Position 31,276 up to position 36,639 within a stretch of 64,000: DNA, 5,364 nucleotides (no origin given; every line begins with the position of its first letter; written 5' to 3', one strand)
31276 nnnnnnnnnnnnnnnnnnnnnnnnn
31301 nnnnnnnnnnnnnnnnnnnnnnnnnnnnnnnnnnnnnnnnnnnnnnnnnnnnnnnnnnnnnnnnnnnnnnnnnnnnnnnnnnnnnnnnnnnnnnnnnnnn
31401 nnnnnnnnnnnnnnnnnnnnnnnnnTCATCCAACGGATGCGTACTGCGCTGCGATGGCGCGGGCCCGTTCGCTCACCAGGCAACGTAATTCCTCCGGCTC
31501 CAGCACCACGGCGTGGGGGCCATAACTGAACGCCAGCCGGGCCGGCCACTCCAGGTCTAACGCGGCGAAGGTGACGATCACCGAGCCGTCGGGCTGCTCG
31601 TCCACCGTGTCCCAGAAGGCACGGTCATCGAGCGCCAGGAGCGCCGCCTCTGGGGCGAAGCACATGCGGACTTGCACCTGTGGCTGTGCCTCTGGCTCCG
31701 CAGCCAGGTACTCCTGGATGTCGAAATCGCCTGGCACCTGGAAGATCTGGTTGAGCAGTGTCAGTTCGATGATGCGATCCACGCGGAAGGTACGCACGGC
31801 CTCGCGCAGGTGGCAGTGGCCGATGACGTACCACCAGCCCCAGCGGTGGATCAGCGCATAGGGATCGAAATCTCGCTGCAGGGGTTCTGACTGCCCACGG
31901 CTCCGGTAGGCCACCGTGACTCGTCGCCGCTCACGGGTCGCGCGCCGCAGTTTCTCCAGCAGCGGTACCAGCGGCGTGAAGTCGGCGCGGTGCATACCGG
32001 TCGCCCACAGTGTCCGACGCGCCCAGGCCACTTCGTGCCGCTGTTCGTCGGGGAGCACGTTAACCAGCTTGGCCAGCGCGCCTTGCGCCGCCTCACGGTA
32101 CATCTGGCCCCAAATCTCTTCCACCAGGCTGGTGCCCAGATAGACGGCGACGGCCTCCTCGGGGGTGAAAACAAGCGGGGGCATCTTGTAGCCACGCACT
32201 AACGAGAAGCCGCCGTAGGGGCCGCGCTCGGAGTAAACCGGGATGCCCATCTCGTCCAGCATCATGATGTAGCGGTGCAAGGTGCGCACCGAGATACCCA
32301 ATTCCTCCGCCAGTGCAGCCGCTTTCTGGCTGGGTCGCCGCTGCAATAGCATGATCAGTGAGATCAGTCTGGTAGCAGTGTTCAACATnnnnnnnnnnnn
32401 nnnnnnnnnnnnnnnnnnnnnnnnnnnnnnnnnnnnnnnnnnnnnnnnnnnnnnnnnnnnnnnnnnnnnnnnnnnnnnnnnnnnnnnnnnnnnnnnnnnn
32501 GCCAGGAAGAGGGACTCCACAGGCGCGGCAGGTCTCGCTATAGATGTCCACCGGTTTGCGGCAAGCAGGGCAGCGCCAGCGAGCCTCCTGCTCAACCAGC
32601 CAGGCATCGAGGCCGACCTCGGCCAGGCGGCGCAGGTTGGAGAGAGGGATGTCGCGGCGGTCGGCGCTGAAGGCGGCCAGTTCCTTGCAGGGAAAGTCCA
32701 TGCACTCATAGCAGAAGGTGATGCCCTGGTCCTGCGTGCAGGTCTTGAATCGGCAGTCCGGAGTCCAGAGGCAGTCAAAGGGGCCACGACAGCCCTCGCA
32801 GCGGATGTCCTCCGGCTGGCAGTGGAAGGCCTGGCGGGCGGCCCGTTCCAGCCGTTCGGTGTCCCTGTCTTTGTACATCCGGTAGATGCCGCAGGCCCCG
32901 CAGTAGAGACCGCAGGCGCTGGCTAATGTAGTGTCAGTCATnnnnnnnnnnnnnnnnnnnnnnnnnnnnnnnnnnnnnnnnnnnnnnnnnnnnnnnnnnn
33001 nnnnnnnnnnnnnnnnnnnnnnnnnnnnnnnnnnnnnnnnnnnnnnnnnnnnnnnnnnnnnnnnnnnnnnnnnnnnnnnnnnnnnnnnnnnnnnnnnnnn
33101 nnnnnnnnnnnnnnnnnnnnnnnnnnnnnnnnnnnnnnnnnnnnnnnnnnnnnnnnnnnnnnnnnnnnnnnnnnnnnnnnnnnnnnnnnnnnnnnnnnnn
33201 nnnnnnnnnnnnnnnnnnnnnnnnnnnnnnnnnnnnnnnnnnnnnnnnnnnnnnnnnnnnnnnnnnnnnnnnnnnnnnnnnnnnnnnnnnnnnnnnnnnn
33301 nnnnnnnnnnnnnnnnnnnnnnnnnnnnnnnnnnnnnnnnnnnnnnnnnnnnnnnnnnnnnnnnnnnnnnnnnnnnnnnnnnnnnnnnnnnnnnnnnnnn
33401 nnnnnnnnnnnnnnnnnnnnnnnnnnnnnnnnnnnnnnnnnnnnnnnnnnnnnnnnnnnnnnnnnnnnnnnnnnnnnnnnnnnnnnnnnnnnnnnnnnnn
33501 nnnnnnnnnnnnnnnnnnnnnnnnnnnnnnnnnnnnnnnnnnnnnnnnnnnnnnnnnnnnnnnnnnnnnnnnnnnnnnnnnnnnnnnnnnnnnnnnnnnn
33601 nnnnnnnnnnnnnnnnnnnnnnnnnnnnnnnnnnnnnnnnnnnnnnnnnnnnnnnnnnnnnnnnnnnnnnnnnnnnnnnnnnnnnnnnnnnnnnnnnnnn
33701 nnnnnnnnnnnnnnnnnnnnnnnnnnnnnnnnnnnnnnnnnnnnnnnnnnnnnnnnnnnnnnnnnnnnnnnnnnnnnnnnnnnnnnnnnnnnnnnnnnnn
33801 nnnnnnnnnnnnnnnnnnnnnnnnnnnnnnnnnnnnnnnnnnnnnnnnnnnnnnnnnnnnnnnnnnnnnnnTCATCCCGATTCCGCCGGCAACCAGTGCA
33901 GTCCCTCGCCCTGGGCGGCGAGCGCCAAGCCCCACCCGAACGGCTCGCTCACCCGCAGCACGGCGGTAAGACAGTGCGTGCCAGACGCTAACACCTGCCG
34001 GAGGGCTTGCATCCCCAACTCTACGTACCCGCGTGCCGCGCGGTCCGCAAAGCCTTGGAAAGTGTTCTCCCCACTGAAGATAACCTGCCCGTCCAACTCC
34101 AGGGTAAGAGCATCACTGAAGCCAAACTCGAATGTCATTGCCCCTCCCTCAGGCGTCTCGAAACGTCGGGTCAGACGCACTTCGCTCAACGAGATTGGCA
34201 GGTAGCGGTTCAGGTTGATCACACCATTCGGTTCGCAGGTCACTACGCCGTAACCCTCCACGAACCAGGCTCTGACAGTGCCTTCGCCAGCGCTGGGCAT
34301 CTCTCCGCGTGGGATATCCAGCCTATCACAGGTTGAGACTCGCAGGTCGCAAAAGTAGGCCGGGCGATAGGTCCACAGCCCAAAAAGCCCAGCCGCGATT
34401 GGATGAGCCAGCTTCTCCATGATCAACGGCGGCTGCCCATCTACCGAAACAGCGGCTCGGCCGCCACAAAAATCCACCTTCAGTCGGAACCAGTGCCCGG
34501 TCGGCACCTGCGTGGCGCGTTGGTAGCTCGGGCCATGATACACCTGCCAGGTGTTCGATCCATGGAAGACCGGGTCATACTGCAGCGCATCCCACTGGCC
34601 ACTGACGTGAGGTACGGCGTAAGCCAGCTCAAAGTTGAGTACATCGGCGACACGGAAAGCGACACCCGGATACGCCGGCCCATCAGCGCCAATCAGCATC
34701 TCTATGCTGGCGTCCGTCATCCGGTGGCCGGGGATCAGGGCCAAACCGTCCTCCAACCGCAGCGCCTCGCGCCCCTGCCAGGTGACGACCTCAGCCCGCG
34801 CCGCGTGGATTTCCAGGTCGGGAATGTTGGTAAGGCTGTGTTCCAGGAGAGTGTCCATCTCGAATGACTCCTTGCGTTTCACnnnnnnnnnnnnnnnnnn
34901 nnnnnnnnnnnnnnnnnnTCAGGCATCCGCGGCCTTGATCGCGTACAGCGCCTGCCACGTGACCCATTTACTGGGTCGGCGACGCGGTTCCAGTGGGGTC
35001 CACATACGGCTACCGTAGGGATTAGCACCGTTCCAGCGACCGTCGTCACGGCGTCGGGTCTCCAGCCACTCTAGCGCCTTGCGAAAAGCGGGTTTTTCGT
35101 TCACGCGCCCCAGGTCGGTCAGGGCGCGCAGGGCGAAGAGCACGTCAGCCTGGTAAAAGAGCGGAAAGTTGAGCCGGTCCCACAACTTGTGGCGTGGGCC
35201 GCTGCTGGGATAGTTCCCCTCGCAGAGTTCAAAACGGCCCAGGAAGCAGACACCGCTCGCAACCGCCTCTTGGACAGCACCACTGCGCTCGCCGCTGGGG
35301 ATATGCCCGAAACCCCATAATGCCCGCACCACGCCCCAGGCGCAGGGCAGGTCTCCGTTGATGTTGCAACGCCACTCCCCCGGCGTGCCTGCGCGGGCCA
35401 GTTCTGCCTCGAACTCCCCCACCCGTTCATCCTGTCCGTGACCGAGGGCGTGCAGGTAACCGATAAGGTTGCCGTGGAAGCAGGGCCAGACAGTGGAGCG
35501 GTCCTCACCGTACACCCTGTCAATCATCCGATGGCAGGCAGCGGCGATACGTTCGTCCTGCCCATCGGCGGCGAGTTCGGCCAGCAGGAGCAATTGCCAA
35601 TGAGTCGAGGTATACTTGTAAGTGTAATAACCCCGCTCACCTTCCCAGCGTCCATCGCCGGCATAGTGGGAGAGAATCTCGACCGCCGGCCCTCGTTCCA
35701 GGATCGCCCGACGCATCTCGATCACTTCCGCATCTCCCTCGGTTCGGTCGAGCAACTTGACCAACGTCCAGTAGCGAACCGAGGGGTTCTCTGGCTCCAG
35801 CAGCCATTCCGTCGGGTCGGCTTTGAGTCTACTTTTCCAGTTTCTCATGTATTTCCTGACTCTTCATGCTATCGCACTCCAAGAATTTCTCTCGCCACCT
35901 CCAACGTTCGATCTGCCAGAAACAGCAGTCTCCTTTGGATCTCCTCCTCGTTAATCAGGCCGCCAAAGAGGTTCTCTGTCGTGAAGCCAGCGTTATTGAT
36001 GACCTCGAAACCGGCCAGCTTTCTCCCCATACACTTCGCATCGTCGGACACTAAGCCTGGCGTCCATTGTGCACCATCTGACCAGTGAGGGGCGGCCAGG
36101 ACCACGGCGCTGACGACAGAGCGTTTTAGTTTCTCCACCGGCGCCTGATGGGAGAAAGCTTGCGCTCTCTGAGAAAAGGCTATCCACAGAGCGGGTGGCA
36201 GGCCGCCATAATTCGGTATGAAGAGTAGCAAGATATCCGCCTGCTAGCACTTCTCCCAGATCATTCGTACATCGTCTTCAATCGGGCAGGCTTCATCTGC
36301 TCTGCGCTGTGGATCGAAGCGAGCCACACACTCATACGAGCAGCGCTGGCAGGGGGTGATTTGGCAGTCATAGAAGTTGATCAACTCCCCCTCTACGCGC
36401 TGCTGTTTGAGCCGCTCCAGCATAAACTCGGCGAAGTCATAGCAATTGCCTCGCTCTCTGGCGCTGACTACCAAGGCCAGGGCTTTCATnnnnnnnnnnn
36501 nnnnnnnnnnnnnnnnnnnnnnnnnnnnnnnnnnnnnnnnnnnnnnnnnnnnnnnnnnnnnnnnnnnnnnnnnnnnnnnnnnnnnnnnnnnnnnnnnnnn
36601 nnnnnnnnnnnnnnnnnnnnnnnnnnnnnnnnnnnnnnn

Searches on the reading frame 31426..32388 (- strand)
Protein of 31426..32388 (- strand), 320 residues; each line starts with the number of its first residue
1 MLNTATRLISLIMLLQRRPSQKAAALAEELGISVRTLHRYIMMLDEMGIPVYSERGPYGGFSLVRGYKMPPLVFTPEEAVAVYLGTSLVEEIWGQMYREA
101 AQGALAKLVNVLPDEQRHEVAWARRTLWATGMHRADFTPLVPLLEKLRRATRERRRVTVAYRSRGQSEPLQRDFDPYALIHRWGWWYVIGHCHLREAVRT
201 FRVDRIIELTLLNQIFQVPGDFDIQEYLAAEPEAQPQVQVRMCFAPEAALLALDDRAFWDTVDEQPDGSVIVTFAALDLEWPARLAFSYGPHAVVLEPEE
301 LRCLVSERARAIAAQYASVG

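Call 7: search_protein_families(library=pfam, proteins=[window:31426-32388:-], max_evalue=0.01)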
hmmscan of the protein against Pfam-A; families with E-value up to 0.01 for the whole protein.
window:31426-32388:- (320 aa): 7 families
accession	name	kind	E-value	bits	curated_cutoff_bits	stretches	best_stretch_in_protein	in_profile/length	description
PF13280.12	WYL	-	3e-23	82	21.8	1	143-210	2-69/70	WYL domain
PF25583.1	WCX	-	4.8e-16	59.3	23.9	1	237-313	2-76/76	WCX domain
PF08279.18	HTH_11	-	2e-11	44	25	1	11-59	5-53/55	HTH domain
PF19187.6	HTH_PafC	-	1.6e-09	38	32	1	6-52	4-50/115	PafC helix-turn-helix domain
PF13412.12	HTH_24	-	3e-05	23.9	21.9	1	14-49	11-46/48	Winged helix-turn-helix DNA-binding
PF02082.26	Rrf2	-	7.2e-05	23.4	30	1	8-65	11-67/132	Iron-dependent Transcriptional regulator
PF00376.29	MerR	-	0.0085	16.3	28.2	0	25-40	4-19/38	MerR family regulatory protein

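Call 64: search_protein_families(library=ncbifam, proteins=[window:31426-32388:-], max_evalue=0.01)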
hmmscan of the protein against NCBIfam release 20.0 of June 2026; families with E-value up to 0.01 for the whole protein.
window:31426-32388:- (320 aa): 2 families
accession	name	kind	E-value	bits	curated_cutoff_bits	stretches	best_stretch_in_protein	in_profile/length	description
TIGR00738.1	rrf2_super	superfamily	0.0012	18.8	73.3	1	10-65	13-69/132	Rrf2 family transcriptional regulator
TIGR02944.1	suf_reg_Xantho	equivalog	0.01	16.3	110.65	0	20-66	25-70/130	SUF system Fe-S cluster assembly regulator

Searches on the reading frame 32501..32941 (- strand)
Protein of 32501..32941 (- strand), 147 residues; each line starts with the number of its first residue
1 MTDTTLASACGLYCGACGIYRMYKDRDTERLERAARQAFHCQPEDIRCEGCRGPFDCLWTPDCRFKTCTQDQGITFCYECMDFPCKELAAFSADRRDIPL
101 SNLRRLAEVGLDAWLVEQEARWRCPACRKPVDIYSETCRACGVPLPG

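Call 52: search_protein_families(library=pfam, proteins=[window:32501-32941:-], max_evalue=1)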
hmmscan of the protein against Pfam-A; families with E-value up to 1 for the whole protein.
seq(147 aa): 7 families
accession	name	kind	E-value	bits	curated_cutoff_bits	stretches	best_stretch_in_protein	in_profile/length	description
PF12675.12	DUF3795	-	6.1e-16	59.1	22.6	1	7-88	2-81/83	Protein of unknown function (DUF3795)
PF13248.11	Zn_ribbon_3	-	0.0019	18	27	1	123-145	4-26/26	zinc-ribbon domain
PF18912.6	DZR_2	-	0.039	14.2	27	1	123-146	23-47/56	Double zinc ribbon domain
PF25164.1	CoiA_N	-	0.1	12.6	26.3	1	117-132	13-28/50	Competence protein CoiA, N-terminal domain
PF13240.11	Zn_Ribbon_1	-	0.16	12.2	25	1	124-142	2-20/23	zinc-ribbon domain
PF01155.25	HypA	-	0.53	10.8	28.9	1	116-142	65-93/112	Hydrogenase/urease nickel incorporation, metallochaperone, hypA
PF16988.10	Vps36-NZF-N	-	0.97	9.3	27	0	119-145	7-43/65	Vacuolar protein sorting 36 NZF-N zinc-finger domain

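Call 64: search_protein_families(library=ncbifam, proteins=[window:32501-32941:-], max_evalue=0.01)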
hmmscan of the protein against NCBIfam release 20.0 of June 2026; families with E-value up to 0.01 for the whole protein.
seq(147 aa): 0 families

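Call 73: search_solved_structures(query=window:32501-32941:-, max_evalue=1)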
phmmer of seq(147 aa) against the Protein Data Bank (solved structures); distinct sequences matched with E-value up to 1: 1.
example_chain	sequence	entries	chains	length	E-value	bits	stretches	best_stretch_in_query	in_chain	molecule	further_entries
4z4a_A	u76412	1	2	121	0.009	18.9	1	23-68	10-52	Carbohydrate-binding module family 14 protein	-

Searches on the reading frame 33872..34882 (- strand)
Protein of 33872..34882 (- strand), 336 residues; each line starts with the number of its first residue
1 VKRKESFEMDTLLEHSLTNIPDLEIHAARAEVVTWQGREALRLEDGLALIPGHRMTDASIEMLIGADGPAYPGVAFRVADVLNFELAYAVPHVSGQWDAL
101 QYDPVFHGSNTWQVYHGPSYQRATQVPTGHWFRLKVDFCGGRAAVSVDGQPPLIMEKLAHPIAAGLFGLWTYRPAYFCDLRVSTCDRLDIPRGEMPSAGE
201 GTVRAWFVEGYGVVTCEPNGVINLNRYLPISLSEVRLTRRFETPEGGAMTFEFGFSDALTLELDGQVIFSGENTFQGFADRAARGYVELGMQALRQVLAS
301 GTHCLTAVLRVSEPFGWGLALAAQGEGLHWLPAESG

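Call 7: search_protein_families(library=pfam, proteins=[window:33872-34882:-], max_evalue=0.01)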
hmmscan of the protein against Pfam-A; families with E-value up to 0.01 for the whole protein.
window:33872-34882:- (336 aa): 0 families

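Call 52: search_protein_families(library=pfam, proteins=[window:33872-34882:-], max_evalue=1)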
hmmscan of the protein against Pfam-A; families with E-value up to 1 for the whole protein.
window:33872-34882:- (336 aa): 0 families

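Call 64: search_protein_families(library=ncbifam, proteins=[window:33872-34882:-], max_evalue=0.01)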
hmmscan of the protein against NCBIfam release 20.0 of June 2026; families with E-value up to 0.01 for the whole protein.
window:33872-34882:- (336 aa): 0 families

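Call 71: search_solved_structures(query=window:33872-34882:-, max_evalue=1)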
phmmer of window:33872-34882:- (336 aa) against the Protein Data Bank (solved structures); distinct sequences matched with E-value up to 1: 0.

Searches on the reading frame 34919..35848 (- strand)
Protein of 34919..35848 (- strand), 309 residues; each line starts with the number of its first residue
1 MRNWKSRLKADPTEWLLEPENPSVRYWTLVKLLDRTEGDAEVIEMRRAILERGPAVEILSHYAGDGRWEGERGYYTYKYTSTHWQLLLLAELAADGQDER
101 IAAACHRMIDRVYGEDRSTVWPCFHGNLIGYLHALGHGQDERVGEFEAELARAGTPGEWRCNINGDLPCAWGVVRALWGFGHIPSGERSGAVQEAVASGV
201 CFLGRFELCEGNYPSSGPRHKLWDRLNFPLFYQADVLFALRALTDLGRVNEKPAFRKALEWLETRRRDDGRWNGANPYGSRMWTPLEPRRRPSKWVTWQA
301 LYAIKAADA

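Call 7: search_protein_families(library=pfam, proteins=[window:34919-35848:-], max_evalue=0.01)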
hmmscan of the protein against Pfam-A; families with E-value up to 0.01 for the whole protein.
window:34919-35848:- (309 aa): 1 family
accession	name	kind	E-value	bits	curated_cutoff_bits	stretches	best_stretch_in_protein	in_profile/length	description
PF13243.12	SQHop_cyclase_C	-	0.00096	18.7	26.1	1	237-274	191-228/319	Squalene-hopene cyclase C-terminal domain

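Call 52: search_protein_families(library=pfam, proteins=[window:34919-35848:-], max_evalue=1)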
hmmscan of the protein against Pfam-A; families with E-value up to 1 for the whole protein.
window:34919-35848:- (309 aa): 1 family
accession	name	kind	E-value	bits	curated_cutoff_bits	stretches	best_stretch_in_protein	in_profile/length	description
PF13243.12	SQHop_cyclase_C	-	0.00096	18.7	26.1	1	237-274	191-228/319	Squalene-hopene cyclase C-terminal domain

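Call 64: search_protein_families(library=ncbifam, proteins=[window:34919-35848:-], max_evalue=0.01)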
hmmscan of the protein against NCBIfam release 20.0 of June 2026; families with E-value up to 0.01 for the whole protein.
window:34919-35848:- (309 aa): 1 family
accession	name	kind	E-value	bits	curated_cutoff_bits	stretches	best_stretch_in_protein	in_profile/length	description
TIGR01787.1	squalene_cyclas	subfamily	0.004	15.8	322.7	1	237-273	491-528/622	squalene/oxidosqualene cyclases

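Call 70: search_solved_structures(query=window:34919-35848:-, max_evalue=1)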
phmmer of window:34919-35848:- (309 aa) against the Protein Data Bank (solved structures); distinct sequences matched with E-value up to 1: 3.
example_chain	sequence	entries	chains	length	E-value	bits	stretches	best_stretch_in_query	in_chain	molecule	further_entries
1gsz_A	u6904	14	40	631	0.004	19.5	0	240-273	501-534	SQUALENE--HOPENE CYCLASE | SQUALENE-HOPENE CYCLASE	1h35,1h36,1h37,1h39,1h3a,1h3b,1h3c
2sqc_A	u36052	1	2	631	0.0068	18.7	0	240-273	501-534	SQUALENE-HOPENE CYCLASE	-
3sqc_A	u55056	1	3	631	0.007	18.7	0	240-273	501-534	SQUALENE--HOPENE CYCLASE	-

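Call 74: find_homologous_proteins(query=window:34919-35848:-, max_evalue=1e-10)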
Query window:34919-35848:- (309 aa): 629 proteins with E <= 1e-10 among 4883 candidates; the best 120 are listed.
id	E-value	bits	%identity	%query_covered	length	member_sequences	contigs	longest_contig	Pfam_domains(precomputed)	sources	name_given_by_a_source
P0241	8.6e-194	661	90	100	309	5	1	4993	-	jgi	jgi:hypothetical protein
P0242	2.7e-191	653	90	100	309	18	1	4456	-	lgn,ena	-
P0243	7.1e-191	652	88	100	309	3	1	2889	-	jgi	-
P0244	5.0e-190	649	89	100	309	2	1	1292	-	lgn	-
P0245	9.3e-190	648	89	100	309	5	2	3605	-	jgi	-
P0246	2.3e-186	637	87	100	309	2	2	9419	-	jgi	jgi:hypothetical protein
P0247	2.3e-184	630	86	100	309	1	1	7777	-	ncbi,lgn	-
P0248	2.3e-168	578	81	97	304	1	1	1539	-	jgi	jgi:hypothetical protein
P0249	7.6e-167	573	80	99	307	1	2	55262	-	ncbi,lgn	ncbi:MAG: hypothetical protein ACE5OS_04085 [Anaerolineae bacterium]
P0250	1.5e-163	562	77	99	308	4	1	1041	-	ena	-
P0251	2.2e-163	561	77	99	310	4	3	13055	-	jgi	-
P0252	1.1e-162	559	77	99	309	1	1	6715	-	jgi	jgi:hypothetical protein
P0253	1.3e-162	559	77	99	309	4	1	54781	-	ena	-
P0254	2.4e-162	558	78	98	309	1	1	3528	-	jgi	jgi:hypothetical protein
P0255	2.9e-162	558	78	99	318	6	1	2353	-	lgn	-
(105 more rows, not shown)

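Call 81: predict_structure(alignment_id=A4)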
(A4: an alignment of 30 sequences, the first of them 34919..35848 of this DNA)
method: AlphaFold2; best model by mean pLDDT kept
length: 309 residues; sequences in the alignment: 30
mean_pLDDT: 85.4   pTM: 0.87
mean pLDDT of the five models: 85.4, 84.1, 83.4, 83.3, 83.0
residues with pLDDT >= 90: 189; 70-90: 69; 50-70: 25; < 50: 26
segments of 3 or more residues with pLDDT < 50: 211-234
pLDDT, mean of each block of 10 residues (from residue 1): 77 94 96 96 96 92 92 71 91 92 97 87 93 97 97 88 82 94 97 97 81 45 40 66 96 93 90 64 67 88 93
secondary structure, 60 per line:
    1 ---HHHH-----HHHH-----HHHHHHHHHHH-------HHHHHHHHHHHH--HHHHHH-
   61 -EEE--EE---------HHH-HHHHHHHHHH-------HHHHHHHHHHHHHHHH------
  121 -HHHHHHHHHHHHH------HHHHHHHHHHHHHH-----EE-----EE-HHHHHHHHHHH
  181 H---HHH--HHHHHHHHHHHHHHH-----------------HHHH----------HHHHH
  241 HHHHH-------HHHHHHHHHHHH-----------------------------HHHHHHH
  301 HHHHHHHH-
elements in order: H4-7 H13-16 H22-32 H40-51 H54-59 E62-64 H82-91 H99-114 H122-134 H141-154 H170-181 H190-204 H222-225 H236-245 H253-264 H294-308

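Call 83: fold_search(model_id=the predicted structure, library=pdb)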
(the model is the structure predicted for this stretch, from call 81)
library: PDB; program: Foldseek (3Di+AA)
matches with E <= 10: 444; with E <= 0.001: 0
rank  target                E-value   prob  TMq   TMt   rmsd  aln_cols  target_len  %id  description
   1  9mhs_B                3.4e-03  1.00  0.43  0.29   8.6       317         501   17  Drimenol synthase (released 2025-07-16)
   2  8zg1                  3.7e-03  1.00  0.51  0.36   6.9       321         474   17  Drimenyl diphosphate synthase SsDMS_F248Y&D303E from Streptomyces showdoensis (Apo) (released 2025-05-21)
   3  9m7f_B                3.7e-03  1.00  0.42  0.28   9.1       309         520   15  Crystal structure of AsDMS D333N mutant in complex with farnesyl pyrophosphate (released 2025-09-10)
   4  8zg5                  4.0e-03  1.00  0.49  0.35   8.2       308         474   18  Drimenyl diphosphate synthase SsDMS_Y505I&D303A from Streptomyces showdoensis (Apo) (released 2025-05-21)
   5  9m7f_A                4.4e-03  1.00  0.42  0.28   9.2       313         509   17  Crystal structure of AsDMS D333N mutant in complex with farnesyl pyrophosphate (released 2025-09-10)
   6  7xru                  4.6e-03  1.00  0.48  0.33   8.1       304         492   19  Drimenyl diphosphate synthase D303E from Streptomyces showdoensis in complex with 2-fluorofarnesyl diphosphate (2F-FPP)  (released 2023-03-15)
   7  5noa                  5.0e-03  1.00  0.48  0.43   8.5       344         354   14  Polysaccharide Lyase BACCELL_00875 (released 2017-06-28)
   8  9m7d_B                8.0e-03  1.00  0.43  0.28   9.2       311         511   18  Crystal structure of AsDMS D333N mutant (released 2025-09-10)
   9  7xr7                  9.5e-03  1.00  0.50  0.34   7.4       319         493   16  Drimenyl diphosphate synthase D303E from Streptomyces showdoensis in complex with farnesyl diphosphate (FPP) and Mg2+ (released 2023-03-15)
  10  9mhs_A                9.5e-03  1.00  0.42  0.30   8.9       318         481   17  Drimenol synthase (released 2025-07-16)
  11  9y6c_A                1.2e-02  1.00  0.50  0.50   8.6       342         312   12  X-ray structure analysis of human Complement Component 5 TE domain in complex with the peptide Ra30303 (released 2025-12-24)
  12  4ce7_B                1.2e-02  1.00  0.48  0.44   9.7       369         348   15  Crystal structure of a novel unsaturated beta-glucuronyl hydrolase enzyme, belonging to family GH105, involved in ulva (released 2014-01-22)
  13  7xqz                  1.3e-02  1.00  0.49  0.33   7.7       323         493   16  Drimenyl diphosphate synthase D303A from Streptomyces showdoensis in complex with 2-fluorofarnesyl diphosphate (2F-FPP)  (released 2023-03-15)
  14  8zgw                  1.3e-02  1.00  0.49  0.34   7.7       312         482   17  Drimenyl diphosphate synthase SsDMS_F248Y&D303E from Streptomyces showdoensis in complex with farnesyl diphosphate (FPP) (released 2025-05-21)
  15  8pak_B                1.4e-02  1.00  0.45  0.41   8.3       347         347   14  Crystal Structure of a Squalene-Hopene Cyclase from Cystobacter fuscus (released 2024-06-26)
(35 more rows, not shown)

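Call 84: find_encoding_contigs(protein=P0249, flank=10000, max_places=3)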
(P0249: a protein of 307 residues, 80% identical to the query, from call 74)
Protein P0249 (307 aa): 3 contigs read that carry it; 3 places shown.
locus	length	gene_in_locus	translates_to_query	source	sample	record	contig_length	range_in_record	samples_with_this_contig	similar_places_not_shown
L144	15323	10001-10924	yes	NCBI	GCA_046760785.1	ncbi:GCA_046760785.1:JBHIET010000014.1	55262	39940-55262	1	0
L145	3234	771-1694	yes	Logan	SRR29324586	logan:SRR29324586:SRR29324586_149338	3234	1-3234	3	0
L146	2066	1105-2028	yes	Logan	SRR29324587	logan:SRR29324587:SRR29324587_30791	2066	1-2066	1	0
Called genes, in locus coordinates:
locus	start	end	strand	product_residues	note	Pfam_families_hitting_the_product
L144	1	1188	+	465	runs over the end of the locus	PF00753:Lactamase_B (weak), PF12706:Lactamase_B_2 (weak), PF16661:Lactamase_B_6 (weak), PF10996:Beta-Casp, PF07521:RMMBL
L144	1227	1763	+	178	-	PF00719:Pyrophosphatase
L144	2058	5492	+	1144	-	PF00211:Guanylate_cyc, PF13191:AAA_16, PF13401:AAA_22 (weak), PF13424:TPR_12 (weak), PF17874:TPR_MalT, PF13424:TPR_12, PF17874:TPR_MalT (weak), PF13424:TPR_12 (weak), +12 more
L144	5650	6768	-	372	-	PF13439:Glyco_transf_4 (faint), PF00534:Glycos_transf_1, PF13692:Glyco_trans_1_4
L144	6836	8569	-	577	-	PF00534:Glycos_transf_1, PF13692:Glyco_trans_1_4 (weak)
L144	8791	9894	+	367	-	PF01950:FBPase_3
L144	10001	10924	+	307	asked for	-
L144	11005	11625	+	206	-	PF01590:GAF, PF13185:GAF_2, PF13492:GAF_3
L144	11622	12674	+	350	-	-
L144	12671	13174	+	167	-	-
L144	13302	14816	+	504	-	PF04893:Yip1 (weak), PF08713:DNA_alkylation (faint), PF13646:HEAT_2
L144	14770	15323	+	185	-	PF12675:DUF3795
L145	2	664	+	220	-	?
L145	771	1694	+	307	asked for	-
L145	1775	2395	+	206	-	PF01590:GAF, PF13185:GAF_2, PF13492:GAF_3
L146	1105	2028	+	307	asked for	-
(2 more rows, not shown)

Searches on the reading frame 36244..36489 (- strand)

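Call 7: search_protein_families(library=pfam, proteins=[window:36244-36489:-], max_evalue=0.01)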
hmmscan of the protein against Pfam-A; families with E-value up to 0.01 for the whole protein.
window:36244-36489:- (81 aa): 1 family
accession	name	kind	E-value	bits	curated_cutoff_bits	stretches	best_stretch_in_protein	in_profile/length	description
PF03358.20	FMN_red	-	2e-05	24.6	24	1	1-75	1-62/152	NADPH-dependent FMN reductase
